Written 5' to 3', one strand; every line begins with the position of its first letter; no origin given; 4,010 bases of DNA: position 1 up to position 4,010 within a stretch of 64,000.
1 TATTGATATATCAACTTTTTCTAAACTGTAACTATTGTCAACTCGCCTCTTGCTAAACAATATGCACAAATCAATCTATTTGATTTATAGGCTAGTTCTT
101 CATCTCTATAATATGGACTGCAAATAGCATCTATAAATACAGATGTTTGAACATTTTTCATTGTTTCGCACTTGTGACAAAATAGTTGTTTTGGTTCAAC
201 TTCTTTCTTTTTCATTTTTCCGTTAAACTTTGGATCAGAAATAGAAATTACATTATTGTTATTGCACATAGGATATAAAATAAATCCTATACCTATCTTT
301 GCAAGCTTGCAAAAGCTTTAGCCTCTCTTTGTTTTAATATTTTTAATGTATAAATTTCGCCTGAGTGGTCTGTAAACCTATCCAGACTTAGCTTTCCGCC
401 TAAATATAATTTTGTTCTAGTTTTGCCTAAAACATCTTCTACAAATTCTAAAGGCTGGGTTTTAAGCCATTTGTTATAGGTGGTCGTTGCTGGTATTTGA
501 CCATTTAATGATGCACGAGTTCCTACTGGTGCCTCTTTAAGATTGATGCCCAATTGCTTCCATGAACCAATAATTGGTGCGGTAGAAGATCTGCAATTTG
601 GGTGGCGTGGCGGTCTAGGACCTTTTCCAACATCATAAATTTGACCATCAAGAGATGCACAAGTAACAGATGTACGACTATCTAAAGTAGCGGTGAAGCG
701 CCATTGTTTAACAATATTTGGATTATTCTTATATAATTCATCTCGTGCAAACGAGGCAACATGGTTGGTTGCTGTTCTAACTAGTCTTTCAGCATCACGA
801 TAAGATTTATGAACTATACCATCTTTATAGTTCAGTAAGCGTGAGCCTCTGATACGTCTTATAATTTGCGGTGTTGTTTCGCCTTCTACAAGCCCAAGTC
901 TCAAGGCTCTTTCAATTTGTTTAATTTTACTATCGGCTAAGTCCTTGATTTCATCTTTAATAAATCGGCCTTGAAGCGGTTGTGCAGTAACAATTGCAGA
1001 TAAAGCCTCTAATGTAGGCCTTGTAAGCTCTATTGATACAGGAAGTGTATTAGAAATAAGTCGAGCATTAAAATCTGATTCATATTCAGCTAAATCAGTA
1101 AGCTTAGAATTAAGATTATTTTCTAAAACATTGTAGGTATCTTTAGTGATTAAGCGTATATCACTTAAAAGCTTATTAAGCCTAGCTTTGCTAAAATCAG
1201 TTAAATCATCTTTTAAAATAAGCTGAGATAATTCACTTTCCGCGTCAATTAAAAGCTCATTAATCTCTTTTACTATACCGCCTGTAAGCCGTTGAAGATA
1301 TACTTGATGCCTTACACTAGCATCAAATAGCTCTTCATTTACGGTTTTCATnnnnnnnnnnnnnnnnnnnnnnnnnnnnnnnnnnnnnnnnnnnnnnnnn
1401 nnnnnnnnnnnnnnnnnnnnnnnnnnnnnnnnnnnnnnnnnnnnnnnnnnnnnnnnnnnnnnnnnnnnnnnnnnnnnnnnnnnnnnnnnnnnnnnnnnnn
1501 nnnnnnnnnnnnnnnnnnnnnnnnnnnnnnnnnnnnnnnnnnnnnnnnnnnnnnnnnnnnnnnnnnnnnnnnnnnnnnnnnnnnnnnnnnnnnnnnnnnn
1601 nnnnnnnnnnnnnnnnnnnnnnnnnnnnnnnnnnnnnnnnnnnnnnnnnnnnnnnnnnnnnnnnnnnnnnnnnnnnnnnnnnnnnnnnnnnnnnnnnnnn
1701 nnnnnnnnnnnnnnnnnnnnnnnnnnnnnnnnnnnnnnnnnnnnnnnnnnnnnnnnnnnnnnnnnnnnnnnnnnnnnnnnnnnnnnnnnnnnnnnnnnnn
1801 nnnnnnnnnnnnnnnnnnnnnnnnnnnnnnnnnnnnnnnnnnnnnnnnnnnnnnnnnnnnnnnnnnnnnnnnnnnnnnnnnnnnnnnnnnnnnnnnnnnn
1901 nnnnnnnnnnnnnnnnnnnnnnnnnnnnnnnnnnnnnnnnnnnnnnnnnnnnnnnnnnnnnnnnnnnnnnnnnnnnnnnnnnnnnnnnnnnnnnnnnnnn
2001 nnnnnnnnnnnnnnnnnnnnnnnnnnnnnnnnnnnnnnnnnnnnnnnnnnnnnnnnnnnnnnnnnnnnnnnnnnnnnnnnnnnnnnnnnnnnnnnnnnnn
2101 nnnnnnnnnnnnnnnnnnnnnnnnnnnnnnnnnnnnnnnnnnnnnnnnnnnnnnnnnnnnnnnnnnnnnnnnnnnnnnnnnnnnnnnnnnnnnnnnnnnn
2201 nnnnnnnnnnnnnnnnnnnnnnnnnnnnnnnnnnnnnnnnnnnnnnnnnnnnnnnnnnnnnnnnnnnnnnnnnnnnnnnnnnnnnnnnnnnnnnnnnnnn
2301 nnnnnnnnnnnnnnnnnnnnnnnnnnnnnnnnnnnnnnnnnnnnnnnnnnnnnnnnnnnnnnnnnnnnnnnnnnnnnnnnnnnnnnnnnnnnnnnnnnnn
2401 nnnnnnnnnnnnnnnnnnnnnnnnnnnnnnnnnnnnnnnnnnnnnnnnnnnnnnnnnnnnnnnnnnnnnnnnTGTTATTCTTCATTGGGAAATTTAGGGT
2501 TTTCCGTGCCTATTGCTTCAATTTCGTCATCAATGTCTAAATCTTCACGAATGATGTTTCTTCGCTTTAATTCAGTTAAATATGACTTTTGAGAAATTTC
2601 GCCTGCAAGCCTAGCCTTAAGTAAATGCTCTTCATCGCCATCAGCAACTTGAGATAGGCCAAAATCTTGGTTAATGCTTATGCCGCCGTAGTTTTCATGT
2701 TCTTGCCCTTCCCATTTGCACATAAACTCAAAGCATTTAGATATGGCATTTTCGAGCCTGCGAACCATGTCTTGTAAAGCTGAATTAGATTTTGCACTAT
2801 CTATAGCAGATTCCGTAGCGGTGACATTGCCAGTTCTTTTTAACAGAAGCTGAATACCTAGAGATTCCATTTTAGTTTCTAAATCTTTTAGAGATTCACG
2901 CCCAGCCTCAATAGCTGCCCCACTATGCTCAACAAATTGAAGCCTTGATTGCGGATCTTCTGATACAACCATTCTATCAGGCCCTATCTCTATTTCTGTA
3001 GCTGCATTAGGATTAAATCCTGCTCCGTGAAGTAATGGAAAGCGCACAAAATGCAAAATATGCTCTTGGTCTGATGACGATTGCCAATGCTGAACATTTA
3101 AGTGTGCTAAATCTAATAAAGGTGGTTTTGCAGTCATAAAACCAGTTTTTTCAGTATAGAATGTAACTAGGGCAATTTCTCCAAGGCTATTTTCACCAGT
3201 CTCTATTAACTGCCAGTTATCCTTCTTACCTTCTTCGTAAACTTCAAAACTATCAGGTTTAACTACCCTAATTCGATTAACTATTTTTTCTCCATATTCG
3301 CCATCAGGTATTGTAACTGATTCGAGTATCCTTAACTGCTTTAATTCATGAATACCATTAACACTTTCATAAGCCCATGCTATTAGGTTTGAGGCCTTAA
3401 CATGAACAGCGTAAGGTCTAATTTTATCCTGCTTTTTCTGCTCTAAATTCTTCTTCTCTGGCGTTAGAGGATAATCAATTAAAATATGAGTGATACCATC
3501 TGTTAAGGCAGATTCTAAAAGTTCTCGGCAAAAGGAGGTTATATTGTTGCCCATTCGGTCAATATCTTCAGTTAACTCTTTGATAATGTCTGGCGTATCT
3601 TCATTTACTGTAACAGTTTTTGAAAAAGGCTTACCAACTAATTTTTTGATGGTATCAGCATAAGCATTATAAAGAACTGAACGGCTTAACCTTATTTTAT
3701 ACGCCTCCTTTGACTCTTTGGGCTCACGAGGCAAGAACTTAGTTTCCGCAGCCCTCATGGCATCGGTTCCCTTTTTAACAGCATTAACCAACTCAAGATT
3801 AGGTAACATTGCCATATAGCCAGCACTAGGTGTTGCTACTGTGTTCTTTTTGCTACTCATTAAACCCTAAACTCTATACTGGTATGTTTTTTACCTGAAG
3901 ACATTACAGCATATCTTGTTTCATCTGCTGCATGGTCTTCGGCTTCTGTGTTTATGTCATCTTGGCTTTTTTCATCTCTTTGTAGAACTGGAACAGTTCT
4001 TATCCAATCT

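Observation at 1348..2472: Full-length SAM synthetase (metK) translationally coupled inside the phage head-morphogenesis operon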

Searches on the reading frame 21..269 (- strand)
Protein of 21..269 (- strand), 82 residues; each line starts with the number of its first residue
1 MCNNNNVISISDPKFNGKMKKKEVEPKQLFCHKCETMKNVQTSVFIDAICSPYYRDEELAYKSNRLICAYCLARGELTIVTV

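Call 3: search_protein_families(library=pfam, proteins=[window:21-269:-])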
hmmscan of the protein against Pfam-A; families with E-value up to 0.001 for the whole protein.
window:21-269:- (82 aa): 0 families

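Call 42: search_protein_families(library=phrogs, proteins=[window:21-269:-])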
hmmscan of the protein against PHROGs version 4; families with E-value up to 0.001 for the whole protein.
window:21-269:- (82 aa): 0 families

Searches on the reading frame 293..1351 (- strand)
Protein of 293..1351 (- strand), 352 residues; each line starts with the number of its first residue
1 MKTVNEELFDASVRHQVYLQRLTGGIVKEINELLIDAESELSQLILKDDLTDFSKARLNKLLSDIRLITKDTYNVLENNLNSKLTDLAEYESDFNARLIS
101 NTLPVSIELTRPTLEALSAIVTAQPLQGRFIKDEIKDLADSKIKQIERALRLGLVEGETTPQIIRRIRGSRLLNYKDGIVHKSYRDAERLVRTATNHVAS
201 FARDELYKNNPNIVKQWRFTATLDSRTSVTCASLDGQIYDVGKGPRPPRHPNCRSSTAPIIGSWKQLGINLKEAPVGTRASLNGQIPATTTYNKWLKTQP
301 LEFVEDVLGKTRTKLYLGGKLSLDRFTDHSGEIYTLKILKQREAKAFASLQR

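Call 3: search_protein_families(library=pfam, proteins=[window:293-1351:-])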
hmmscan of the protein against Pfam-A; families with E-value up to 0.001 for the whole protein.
window:293-1351:- (352 aa): 1 family
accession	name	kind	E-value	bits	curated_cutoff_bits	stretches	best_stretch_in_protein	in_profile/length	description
PF04233.19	Phage_Mu_F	-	9.2e-12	46.1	29.6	1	144-256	1-110/112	Phage Mu protein F like protein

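Call 25: find_encoding_contigs(protein=window:293-1351:-, flank=10000, max_places=6)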
Protein window:293-1351:- (352 aa): no gene with exactly this product is on record in the collection.

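Call 42: search_protein_families(library=phrogs, proteins=[window:293-1351:-])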
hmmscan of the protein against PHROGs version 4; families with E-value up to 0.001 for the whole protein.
window:293-1351:- (352 aa): 16 families
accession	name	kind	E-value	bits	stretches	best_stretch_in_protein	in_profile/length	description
phrog_241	-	head and packaging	2.5e-134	450.8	1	1-350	10-363/679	head morphogenesis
phrog_21789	-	head and packaging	6.4e-72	243.7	2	1-262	2-261/1195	virion structural protein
phrog_7625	-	head and packaging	1.1e-39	137.7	1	3-339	3-322/504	head morphogenesis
phrog_6577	-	unknown function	1.3e-39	137.3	1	67-350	45-322/1066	-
phrog_115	-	head and packaging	4.3e-39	136.2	1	41-311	96-363/665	minor head protein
phrog_4728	-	head and packaging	2.2e-29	103.7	1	27-316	76-358/591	head morphogenesis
phrog_595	-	head and packaging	1.4e-22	81.7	1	28-302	66-333/513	head maturation protease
phrog_2841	-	head and packaging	1.3e-21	78.2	1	128-297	181-341/525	minor head protein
phrog_14819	-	unknown function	1e-17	65.1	1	263-349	3-88/91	-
phrog_1657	-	head and packaging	5.7e-11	43.3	1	27-272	34-310/337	head morphogenesis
phrog_19443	-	head and packaging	6.7e-11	42.3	1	56-262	89-286/579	minor head protein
phrog_2468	-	head and packaging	1.3e-09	39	1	9-242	26-239/303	head morphogenesis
phrog_3517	-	head and packaging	1.7e-07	31.9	1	187-261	235-329/371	head morphogenesis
phrog_8089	-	head and packaging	3.8e-06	27.4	1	182-261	181-267/268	head morphogenesis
phrog_2662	-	head and packaging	0.00025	20.7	1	186-254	623-702/717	portal protein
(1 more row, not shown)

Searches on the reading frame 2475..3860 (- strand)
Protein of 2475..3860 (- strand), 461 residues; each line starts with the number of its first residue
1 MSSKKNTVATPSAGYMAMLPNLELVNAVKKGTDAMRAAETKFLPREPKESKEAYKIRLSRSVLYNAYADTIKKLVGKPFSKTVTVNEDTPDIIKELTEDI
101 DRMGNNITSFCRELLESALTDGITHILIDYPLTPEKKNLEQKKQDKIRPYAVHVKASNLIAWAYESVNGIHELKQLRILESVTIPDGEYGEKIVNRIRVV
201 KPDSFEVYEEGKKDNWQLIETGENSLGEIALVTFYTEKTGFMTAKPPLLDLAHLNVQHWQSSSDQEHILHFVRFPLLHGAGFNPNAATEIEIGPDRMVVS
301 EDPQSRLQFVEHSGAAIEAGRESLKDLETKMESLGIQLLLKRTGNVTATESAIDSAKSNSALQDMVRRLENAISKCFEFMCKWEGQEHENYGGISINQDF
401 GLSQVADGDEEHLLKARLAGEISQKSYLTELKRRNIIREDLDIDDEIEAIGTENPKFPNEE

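Call 3: search_protein_families(library=pfam, proteins=[window:2475-3860:-])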
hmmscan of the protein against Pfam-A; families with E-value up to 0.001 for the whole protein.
window:2475-3860:- (461 aa): 1 family
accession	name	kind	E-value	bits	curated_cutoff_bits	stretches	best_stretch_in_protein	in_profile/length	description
PF13264.11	DUF4055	-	9.6e-42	142.9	25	1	247-383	1-139/140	Domain of unknown function (DUF4055)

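Call 9: search_dna_similar(query=window:2475-3860:-, collection=phages, mode=protein, max_rows=30)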
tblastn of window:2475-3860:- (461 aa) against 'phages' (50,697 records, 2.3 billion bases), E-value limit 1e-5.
Records with a match: 973; places in all: 980; records where one place covers at least 80% of the query: 858.
Best place of each record, by identity: <60% 973.
By first word of the organism name: Salmonella 314; Pseudomonas 157; Escherichia 118; Acinetobacter 67; Vibrio 66; Xanthomonas 40; Caulobacter 35; Achromobacter 21; Stenotrophomonas 20; Rhodobacter 9; and 44 more.
By host as written in the record: Escherichia coli 64; - 56; Pseudomonas aeruginosa 55; Salmonella enterica subsp. enterica serovar Enteritidis 55; Salmonella enterica 46; Salmonella enterica subsp. enterica serovar Typhimurium 41; Salmonella sp. 36; Pseudomonas aeruginosa PAO1 26; and 239 more.
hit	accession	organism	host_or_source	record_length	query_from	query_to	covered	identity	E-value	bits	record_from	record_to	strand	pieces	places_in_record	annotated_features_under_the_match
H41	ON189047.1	Xanthomonas phage Mallos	Xanthomonas translucens pv. translucens ...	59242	2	432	93%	39.8%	2e-98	329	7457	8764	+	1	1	portal protein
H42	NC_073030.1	Xanthomonas phage Mallos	Xanthomonas translucens pv. translucens ...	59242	2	432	93%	39.8%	2e-98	329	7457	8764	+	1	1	portal protein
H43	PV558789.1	Variovorax phage V45iii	Variovorax sp. SCN45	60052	2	432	93%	39.8%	8e-96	322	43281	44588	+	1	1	record has no annotation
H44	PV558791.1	Variovorax phage VBv52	Variovorax boronicumulans DSM 21722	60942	4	432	93%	39.8%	6e-95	319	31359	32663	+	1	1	record has no annotation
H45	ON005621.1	Stenotrophomonas phage A1432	Stenotrophomonas maltophilia YCR3A-1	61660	3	432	93%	39.6%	4e-96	322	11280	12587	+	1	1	portal protein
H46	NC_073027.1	Stenotrophomonas phage A1432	Stenotrophomonas maltophilia YCR3A-1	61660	3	432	93%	39.6%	4e-96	322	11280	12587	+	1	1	portal protein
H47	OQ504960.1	Pseudomonas phage ZQG1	Stutzerimonas stutzeri NCTC10475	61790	3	431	93%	39.6%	4e-93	314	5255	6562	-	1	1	portal protein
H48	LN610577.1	Pseudomonas phage vB_PaeS_PAO1_Ab18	Pseudomonas aeruginosa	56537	3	432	93%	39.4%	1e-88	301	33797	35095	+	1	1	ORF47: hypothetical protein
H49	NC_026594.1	Pseudomonas phage vB_PaeS_PAO1_Ab18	Pseudomonas aeruginosa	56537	3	432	93%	39.4%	1e-88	301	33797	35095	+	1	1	ORF47: portal protein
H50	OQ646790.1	Pseudomonas phage PA_LZ03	Pseudomonas aeruginosa PA14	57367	3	432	93%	39.4%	2e-88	300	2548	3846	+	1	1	portal protein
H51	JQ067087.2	Pseudomonas phage PaMx11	Pseudomonas aeruginosa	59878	3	432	93%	39.4%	3e-85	291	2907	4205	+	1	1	portal protein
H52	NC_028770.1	Pseudomonas phage PaMx11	Pseudomonas aeruginosa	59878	3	432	93%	39.4%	3e-85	291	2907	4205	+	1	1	portal protein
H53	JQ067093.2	Pseudomonas phage PaMx74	Pseudomonas aeruginosa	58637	3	432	93%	39.3%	9e-88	298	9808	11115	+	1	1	putative portal protein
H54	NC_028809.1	Pseudomonas phage PaMx74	Pseudomonas aeruginosa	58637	3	432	93%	39.3%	9e-88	298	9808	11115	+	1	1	portal protein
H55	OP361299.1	Pseudomonas phage phiH2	Pseudomonas sp. PA14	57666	4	432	93%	39.4%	4e-95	320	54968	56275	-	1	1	62kDa structural protein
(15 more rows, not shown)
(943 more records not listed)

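Call 15: find_related_loci(query=window:2475-3860:-, collection=genome_contigs, flank=8000)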
Query window:2475-3860:- (461 aa) in genome_contigs; peptide patterns used: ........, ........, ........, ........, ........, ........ (x = any residue, [..] = any of these).
52 stretches matched a pattern; 3 encode a relative of the query (tblastn E <= 1e-3); 3 distinct loci.
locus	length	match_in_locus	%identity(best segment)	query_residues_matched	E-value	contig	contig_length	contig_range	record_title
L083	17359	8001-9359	59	1-455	0e+0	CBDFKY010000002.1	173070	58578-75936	MAG: Rickettsiales bacterium isolate 452c8e60-cd1a-43e2-b0eb-1099bad166f7 genome assembly, contig: contig_2, whole genom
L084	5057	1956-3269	60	4-443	0e+0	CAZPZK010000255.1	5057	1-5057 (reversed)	MAG TPA_asm: uncultured Moraxellaceae bacterium isolate SRP296810_co1_291 genome assembly, contig: NODE_24182_length_505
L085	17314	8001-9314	60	4-443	0e+0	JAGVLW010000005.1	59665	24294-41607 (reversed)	MAG: Alphaproteobacteria bacterium isolate SW_3 c_000000098393, whole genome shotgun sequence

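Call 22: get_annotated_region(hit=H41, flank=7000)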
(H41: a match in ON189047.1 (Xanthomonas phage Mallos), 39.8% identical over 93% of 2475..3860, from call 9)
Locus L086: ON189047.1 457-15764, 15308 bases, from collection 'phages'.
description: Xanthomonas phage Mallos, complete genome.
organism: Xanthomonas phage Mallos (NCBI taxid 2939131)
taxonomy: Viruses; Duplodnaviria; Heunggongvirae; Uroviricota; Caudoviricetes; Mesyanzhinovviridae; Bradleyvirinae
host: Xanthomonas translucens pv. translucens (DSM 18974); source: sewage; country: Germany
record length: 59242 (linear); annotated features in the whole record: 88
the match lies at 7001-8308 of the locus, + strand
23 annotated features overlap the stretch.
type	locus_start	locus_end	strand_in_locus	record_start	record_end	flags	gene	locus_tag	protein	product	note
CDS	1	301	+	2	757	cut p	-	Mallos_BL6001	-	terminase small subunit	-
CDS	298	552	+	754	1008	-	-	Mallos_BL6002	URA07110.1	putative C4-type zinc finger protein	-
CDS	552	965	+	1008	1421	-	-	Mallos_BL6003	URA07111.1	hypothetical protein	-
CDS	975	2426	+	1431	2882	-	-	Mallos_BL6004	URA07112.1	terminase large subunit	-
CDS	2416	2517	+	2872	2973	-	-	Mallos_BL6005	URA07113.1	hypothetical protein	-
CDS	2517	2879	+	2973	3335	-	-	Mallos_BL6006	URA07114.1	hypothetical protein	-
CDS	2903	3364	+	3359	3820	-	-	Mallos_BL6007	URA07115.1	hypothetical protein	-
CDS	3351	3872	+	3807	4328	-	-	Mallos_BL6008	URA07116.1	hypothetical protein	-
CDS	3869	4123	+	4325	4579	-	-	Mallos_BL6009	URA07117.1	hypothetical protein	-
CDS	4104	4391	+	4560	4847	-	-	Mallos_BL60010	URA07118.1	hypothetical protein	-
CDS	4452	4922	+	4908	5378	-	-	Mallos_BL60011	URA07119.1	hypothetical protein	-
CDS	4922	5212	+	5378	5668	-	-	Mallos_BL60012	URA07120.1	hypothetical protein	-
CDS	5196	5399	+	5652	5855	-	-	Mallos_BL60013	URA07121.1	hypothetical protein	-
CDS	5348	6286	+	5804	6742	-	-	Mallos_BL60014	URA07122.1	DNA ligase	-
CDS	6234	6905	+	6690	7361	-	-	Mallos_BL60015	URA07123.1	hypothetical protein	-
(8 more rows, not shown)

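Call 30: find_related_loci(query=window:2475-3860:-, collection=viral_contigs, flank=6000)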
Query window:2475-3860:- (461 aa) in viral_contigs; peptide patterns used: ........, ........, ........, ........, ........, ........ (x = any residue, [..] = any of these).
17 stretches matched a pattern; 11 encode a relative of the query (tblastn E <= 1e-3); 11 distinct loci.
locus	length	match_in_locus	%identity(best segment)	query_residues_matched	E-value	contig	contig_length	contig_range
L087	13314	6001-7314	60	4-443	2e-180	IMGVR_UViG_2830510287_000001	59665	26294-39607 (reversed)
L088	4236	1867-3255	40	6-461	1e-111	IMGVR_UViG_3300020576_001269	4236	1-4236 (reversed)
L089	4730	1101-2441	41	6-457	3e-111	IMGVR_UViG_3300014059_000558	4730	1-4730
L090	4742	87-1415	39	8-455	4e-106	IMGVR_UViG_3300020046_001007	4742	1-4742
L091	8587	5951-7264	39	8-450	5e-105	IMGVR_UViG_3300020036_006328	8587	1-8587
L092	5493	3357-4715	39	5-441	3e-97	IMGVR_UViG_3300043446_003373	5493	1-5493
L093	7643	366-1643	38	31-457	2e-91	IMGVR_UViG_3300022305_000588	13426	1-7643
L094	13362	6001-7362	37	3-457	5e-91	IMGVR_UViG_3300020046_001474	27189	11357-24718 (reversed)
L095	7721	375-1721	37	8-457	1e-90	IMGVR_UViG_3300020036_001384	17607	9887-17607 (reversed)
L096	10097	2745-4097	36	8-459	7e-90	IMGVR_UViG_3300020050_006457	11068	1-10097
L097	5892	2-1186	38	51-450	1e-89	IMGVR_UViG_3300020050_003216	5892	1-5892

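Call 31: find_related_loci(query=window:2475-3860:-, collection=metagenome_contigs, flank=6000)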
Query window:2475-3860:- (461 aa) in metagenome_contigs; peptide patterns used: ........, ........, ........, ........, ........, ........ (x = any residue, [..] = any of these).
106 stretches matched a pattern; 14 encode a relative of the query (tblastn E <= 1e-3); 14 distinct loci.
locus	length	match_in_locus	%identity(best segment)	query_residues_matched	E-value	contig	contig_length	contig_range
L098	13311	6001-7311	60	4-442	0e+0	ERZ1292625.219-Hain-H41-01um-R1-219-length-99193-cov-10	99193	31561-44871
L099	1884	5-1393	40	6-461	2e-117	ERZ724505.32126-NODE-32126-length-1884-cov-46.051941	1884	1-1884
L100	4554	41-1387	40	6-452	3e-105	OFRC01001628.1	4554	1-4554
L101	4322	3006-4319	39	8-450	8e-105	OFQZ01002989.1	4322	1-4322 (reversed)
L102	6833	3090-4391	39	8-446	4e-104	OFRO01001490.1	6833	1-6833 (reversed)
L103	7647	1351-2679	38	8-455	6e-103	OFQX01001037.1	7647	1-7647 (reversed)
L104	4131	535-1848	39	3-440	1e-98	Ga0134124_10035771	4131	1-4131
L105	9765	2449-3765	37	18-457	8e-93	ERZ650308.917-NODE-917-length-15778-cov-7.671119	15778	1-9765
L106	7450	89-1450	37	3-457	4e-92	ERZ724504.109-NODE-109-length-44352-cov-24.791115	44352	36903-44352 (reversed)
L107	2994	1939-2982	44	6-356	5e-90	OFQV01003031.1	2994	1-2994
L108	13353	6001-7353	39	7-441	2e-96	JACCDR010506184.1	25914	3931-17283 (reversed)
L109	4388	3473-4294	40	3-273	7e-62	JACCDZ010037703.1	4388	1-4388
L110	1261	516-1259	42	18-262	1e-63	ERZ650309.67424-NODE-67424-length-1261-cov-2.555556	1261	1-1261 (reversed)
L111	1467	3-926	37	149-457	1e-62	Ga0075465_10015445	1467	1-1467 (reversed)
